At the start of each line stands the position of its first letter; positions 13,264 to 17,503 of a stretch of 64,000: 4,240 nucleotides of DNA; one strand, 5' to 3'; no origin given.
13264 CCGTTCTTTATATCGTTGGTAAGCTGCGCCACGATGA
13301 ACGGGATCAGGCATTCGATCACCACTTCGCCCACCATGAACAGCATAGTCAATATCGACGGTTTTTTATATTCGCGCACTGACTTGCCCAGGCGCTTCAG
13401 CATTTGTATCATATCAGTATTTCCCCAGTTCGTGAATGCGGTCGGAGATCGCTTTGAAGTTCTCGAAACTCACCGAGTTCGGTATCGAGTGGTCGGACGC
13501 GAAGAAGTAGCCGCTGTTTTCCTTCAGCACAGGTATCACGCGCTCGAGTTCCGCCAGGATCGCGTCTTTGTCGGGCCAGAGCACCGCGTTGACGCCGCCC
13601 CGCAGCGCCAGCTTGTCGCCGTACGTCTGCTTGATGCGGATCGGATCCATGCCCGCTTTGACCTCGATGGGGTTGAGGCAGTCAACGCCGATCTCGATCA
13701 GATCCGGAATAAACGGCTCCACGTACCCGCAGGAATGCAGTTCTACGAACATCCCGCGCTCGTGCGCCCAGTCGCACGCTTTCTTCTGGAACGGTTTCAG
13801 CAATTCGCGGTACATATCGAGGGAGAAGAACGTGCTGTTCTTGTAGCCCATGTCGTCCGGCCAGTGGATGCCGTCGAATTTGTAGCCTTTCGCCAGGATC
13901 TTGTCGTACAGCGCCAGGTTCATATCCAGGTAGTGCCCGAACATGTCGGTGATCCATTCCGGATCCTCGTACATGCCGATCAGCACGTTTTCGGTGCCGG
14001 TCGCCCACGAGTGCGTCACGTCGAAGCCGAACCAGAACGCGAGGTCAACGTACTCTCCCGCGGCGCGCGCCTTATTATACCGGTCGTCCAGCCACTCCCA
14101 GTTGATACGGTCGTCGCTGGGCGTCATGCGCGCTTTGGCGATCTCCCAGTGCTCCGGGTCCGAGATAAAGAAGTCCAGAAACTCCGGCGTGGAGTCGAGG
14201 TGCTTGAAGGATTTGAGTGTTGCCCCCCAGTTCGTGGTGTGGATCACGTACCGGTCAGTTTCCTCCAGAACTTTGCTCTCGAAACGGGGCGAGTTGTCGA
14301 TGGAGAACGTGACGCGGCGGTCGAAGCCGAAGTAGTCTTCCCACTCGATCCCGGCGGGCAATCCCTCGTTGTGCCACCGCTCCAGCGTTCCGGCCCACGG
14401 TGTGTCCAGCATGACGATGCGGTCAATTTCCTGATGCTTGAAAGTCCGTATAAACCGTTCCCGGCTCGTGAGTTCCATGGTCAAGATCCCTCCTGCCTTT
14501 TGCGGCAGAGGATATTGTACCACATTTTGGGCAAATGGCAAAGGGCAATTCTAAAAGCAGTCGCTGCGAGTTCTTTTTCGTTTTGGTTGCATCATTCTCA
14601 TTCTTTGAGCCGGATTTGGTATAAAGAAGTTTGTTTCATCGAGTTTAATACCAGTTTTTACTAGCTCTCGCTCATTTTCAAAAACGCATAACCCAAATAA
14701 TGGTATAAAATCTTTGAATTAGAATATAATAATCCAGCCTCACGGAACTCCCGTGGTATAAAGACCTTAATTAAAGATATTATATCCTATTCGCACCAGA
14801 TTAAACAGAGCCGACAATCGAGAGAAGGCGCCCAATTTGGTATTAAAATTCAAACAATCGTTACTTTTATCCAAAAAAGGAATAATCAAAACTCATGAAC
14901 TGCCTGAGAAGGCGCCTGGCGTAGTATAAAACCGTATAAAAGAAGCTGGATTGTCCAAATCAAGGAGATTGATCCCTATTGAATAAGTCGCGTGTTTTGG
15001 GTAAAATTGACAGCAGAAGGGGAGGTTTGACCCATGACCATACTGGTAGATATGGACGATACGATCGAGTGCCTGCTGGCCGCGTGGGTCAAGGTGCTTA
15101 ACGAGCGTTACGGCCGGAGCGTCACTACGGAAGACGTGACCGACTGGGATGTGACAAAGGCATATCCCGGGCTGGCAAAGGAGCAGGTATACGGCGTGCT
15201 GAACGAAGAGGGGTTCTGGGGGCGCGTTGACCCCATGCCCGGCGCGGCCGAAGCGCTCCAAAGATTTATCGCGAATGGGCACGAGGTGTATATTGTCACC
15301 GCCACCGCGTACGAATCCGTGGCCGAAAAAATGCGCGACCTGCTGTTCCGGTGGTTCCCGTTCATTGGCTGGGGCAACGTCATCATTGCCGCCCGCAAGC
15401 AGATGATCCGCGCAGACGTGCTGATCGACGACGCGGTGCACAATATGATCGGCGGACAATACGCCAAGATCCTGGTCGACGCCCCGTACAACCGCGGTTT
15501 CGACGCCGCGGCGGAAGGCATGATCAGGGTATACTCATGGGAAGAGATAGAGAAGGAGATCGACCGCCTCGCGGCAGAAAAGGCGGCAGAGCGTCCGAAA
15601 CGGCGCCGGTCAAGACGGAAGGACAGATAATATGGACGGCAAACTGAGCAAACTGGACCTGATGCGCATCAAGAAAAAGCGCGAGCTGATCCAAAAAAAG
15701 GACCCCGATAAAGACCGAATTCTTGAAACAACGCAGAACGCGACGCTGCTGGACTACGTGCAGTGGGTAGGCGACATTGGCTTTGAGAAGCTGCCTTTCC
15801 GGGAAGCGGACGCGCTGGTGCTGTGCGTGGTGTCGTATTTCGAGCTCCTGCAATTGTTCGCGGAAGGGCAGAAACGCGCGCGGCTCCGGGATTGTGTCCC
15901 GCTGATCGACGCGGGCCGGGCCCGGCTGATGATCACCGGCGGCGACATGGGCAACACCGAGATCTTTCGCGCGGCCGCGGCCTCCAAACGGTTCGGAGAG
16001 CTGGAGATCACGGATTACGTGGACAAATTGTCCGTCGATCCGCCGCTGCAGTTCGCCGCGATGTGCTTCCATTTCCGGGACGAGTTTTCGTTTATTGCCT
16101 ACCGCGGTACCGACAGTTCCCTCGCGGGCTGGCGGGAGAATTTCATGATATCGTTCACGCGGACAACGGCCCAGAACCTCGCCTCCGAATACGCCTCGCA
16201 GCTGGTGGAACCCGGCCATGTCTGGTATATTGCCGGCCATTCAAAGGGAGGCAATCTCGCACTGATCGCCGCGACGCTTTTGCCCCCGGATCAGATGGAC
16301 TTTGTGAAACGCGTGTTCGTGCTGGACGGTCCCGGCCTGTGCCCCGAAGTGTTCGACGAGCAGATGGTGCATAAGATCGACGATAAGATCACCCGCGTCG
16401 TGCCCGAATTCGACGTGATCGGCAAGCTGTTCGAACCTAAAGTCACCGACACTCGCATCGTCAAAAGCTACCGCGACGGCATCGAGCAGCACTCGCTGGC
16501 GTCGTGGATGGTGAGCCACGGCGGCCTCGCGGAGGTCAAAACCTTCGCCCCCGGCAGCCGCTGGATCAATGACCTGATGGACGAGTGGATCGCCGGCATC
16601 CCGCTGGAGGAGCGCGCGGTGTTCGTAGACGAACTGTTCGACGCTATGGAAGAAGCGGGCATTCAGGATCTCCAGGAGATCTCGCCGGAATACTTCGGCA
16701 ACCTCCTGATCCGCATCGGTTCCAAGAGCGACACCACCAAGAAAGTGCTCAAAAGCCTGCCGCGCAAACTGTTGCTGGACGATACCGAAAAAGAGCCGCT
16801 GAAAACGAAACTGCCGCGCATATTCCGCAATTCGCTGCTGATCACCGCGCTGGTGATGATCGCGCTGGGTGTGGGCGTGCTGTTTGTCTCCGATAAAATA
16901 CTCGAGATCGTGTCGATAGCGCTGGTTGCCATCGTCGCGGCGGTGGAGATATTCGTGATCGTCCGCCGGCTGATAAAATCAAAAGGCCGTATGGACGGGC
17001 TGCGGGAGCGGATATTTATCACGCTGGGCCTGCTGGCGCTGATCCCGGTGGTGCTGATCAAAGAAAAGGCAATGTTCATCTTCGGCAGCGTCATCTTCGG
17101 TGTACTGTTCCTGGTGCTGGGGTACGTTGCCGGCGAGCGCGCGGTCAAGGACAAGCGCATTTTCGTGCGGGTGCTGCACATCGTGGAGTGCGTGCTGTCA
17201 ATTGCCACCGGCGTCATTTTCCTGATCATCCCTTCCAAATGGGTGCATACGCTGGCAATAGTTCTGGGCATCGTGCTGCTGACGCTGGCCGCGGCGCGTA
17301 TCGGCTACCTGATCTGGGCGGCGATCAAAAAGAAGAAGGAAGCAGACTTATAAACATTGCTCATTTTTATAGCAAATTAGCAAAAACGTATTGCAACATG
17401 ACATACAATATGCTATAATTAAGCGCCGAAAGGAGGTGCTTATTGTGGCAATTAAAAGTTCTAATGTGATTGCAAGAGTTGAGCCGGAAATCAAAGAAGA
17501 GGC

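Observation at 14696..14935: Tandem ~84-bp repeat units present as collinear arrays in two distant AT-rich intergenic regions in inverted orientation (partner at 56690-56882)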

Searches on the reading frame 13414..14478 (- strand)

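Call 41: search_protein_families(library=pfam, proteins=[window:13414-14478:-])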
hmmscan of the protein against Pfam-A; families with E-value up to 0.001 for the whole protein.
window:13414-14478:- (354 aa): 1 family
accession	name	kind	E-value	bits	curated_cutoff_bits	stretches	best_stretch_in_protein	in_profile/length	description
PF01208.23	URO-D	-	3.6e-15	56.3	23.9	1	160-350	160-345/346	Uroporphyrinogen decarboxylase (URO-D)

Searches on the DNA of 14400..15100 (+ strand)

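Call 8: search_rna_families(source=window, start=14400, end=15100, threshold=evalue, max_evalue=10)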
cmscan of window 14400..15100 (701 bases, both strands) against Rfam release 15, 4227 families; matches with E-value up to 10: 2.
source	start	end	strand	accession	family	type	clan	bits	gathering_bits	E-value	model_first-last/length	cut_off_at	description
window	14481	14552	+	RF01910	mir-511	Gene; miRNA;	CL00140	15.7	80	3.7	1-81/81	no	mir-511 microRNA precursor family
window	14555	14598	-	RF00382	DnaX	Cis-reg; frameshift_element;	-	12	35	7.5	1-65/65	no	DnaX ribosomal frameshifting element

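Call 15: search_dna_similar(query=window:14560-14970:+, collection=phages, mode=distant)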
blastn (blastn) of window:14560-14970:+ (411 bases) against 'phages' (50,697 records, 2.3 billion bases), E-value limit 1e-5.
No match.

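Call 16: search_dna_similar(query=window:14560-14970:+, collection=plasmids, mode=distant)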
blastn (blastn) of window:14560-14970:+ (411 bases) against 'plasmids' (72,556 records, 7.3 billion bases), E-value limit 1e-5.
No match.

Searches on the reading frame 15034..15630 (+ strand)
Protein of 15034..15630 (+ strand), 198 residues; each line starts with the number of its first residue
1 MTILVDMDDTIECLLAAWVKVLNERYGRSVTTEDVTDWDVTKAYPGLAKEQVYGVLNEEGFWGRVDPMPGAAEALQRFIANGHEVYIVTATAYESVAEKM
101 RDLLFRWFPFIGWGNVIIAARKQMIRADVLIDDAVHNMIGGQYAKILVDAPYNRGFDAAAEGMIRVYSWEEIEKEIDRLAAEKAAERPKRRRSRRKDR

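Call 21: find_encoding_contigs(protein=window:15034-15630:+, flank=3000, max_places=10)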
Protein window:15034-15630:+ (198 aa): 3 contigs read that carry it; 2 places shown.
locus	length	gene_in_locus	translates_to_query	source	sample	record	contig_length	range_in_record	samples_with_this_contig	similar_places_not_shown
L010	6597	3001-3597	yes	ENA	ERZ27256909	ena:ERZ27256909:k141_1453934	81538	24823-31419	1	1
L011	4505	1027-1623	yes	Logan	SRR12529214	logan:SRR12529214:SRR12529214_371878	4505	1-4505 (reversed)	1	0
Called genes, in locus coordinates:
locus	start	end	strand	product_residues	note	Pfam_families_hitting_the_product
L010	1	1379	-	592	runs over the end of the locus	PF00664:ABC_membrane, PF00005:ABC_tran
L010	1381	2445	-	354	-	PF01208:URO-D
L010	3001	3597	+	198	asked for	PF06941:NT5C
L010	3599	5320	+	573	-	PF11187:Mbeg1-like, PF01764:Lipase_3 (faint)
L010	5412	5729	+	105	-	PF04221:RelB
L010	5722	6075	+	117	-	PF05016:ParE_toxin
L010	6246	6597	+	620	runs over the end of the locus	PF05496:RuvB_N (faint), PF13177:DNA_pol3_delta2, PF13401:AAA_22 (weak), PF00004:AAA, PF07728:AAA_5 (faint), PF22608:DNAX_ATPase_lid, PF12169:DNA_pol3_gamma3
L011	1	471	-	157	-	?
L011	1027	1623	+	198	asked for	PF06941:NT5C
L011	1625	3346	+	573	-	PF11187:Mbeg1-like, PF01764:Lipase_3 (faint)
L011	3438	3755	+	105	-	PF04221:RelB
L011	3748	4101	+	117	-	PF05016:ParE_toxin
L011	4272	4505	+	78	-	?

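Call 41: search_protein_families(library=pfam, proteins=[window:15034-15630:+])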
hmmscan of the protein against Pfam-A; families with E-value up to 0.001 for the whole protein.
window:15034-15630:+ (198 aa): 2 families
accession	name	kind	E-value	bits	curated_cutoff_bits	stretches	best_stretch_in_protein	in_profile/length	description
PF06941.18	NT5C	-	4e-33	115.3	24.8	1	2-176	3-174/180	5' nucleotidase, deoxy (Pyrimidine), cytosolic type C protein (NT5C)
PF12710.13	HAD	-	0.00076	20.4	27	0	30-102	51-121/189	haloacid dehalogenase-like hydrolase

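Call 53: find_homologous_proteins(query=window:15034-15630:+, max_evalue=1e-30)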
Query window:15034-15630:+ (198 aa): 460 proteins with E <= 1e-30 among 977 candidates; the best 120 are listed.
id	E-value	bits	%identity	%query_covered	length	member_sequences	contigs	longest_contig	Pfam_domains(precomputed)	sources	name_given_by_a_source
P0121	1.4e-119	415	93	99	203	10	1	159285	PF06941.18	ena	-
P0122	7.4e-118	410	92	99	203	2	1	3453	PF06941.18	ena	-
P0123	1.0e-109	383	94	91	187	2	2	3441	PF06941.18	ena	-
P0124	1.0e-106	373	84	99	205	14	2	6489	PF06941.18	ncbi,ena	-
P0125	1.1e-77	278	67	91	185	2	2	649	PF06941.18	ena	-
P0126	3.2e-77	277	68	92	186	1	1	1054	PF06941.18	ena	-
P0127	5.2e-77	276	68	91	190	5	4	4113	PF06941.18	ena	-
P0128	1.4e-75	272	67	90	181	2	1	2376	PF06941.18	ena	-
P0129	1.9e-74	268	65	92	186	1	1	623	PF06941.18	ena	-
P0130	2.1e-74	268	66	91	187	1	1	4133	PF06941.18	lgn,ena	-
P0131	2.4e-74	268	64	90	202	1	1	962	PF06941.18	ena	-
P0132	3.6e-74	267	64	90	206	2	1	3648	PF06941.18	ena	-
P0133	3.8e-74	267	62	94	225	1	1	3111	PF06941.18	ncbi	-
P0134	4.4e-74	267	64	92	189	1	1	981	PF06941.18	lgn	-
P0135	4.9e-74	267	61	90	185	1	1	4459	PF06941.18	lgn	-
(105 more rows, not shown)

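Call 54: find_encoding_contigs(protein=P0121, flank=4000, max_places=3)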
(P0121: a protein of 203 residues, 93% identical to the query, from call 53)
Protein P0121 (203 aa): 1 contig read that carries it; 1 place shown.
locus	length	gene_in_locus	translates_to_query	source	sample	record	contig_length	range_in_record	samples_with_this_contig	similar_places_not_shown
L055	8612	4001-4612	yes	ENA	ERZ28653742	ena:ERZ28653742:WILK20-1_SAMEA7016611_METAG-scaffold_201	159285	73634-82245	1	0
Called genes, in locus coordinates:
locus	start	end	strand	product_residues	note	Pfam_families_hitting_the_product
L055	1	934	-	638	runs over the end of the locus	PF00664:ABC_membrane, PF02463:SMC_N (faint), PF00005:ABC_tran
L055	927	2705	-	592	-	PF00664:ABC_membrane, PF00005:ABC_tran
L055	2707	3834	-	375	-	PF01208:URO-D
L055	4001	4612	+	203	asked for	PF06941:NT5C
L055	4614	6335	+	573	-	PF11187:Mbeg1-like, PF01764:Lipase_3 (faint)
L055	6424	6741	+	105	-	PF04221:RelB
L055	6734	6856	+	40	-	-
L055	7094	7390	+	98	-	PF14198:TnpV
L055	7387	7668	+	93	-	PF20648:DUF6809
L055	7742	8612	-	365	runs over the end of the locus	-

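Call 55: find_encoding_contigs(protein=P0124, flank=4000, max_places=3)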
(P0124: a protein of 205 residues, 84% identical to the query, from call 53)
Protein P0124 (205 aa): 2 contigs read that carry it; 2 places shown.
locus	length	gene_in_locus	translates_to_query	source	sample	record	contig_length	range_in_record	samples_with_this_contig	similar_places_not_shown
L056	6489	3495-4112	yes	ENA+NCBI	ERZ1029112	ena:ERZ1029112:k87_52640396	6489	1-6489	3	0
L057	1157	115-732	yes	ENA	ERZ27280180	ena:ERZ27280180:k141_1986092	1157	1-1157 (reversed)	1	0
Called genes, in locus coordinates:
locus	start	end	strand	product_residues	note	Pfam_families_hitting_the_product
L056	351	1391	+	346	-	PF00293:NUDIX, PF00583:Acetyltransf_1, PF13673:Acetyltransf_10, PF13508:Acetyltransf_7, PF08445:FR47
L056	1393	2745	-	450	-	PF09479:Flg_new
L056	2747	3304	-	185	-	-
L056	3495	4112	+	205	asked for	PF06941:NT5C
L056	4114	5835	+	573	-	PF11187:Mbeg1-like, PF01764:Lipase_3 (faint), PF00975:Thioesterase (faint)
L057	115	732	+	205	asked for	PF06941:NT5C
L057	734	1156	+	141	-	?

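Call 76: find_encoding_contigs(protein=P0123, flank=3000, max_places=4)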
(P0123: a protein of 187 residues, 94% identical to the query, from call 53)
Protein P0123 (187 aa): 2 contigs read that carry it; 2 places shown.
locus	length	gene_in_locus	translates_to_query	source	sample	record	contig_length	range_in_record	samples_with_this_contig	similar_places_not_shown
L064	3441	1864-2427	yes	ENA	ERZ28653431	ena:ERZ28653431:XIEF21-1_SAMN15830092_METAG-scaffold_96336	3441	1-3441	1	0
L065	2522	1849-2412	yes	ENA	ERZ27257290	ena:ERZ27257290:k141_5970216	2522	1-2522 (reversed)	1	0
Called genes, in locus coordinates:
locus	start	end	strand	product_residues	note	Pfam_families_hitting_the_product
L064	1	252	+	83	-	?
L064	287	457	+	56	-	-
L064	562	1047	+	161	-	-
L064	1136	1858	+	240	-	PF00754:F5_F8_type_C, PF22633:F5_F8_type_C_2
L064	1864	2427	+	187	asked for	PF06941:NT5C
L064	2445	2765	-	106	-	-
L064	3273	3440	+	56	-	?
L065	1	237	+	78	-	?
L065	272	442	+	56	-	-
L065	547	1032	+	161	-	-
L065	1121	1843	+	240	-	PF00754:F5_F8_type_C, PF22633:F5_F8_type_C_2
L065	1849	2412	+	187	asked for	PF06941:NT5C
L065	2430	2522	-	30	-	?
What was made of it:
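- Tried and rejected: It hit a paralogous NT5C locus without the element (call 76).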

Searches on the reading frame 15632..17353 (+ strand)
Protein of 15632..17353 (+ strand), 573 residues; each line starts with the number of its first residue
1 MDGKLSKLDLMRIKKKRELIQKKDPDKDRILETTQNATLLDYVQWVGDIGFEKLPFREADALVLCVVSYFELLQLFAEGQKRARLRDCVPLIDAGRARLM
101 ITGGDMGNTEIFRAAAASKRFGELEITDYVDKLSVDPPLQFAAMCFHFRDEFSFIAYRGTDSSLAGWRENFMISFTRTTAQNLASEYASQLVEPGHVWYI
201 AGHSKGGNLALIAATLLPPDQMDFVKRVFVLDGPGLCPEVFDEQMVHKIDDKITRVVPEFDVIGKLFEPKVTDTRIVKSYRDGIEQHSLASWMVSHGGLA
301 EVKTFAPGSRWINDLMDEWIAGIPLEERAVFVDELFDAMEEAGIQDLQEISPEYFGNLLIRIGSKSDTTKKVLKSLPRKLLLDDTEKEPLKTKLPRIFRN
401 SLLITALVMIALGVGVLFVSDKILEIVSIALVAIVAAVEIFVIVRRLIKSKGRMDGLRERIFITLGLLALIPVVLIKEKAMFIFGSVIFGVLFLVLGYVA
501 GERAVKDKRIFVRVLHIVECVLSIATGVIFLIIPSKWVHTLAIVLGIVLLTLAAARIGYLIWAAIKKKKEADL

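Call 41: search_protein_families(library=pfam, proteins=[window:15632-17353:+])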
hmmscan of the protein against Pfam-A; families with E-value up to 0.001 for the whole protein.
window:15632-17353:+ (573 aa): 3 families
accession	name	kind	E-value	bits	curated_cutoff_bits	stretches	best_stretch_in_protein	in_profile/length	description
PF11187.14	Mbeg1-like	-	5.6e-57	193.2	21.1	1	116-337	2-224/224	Mbeg1-like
PF01764.32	Lipase_3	-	1.2e-05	25.7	22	1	196-267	63-136/140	Lipase (class 3)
PF00975.26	Thioesterase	-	4.8e-05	24.1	26.4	1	178-278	46-143/226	Thioesterase domain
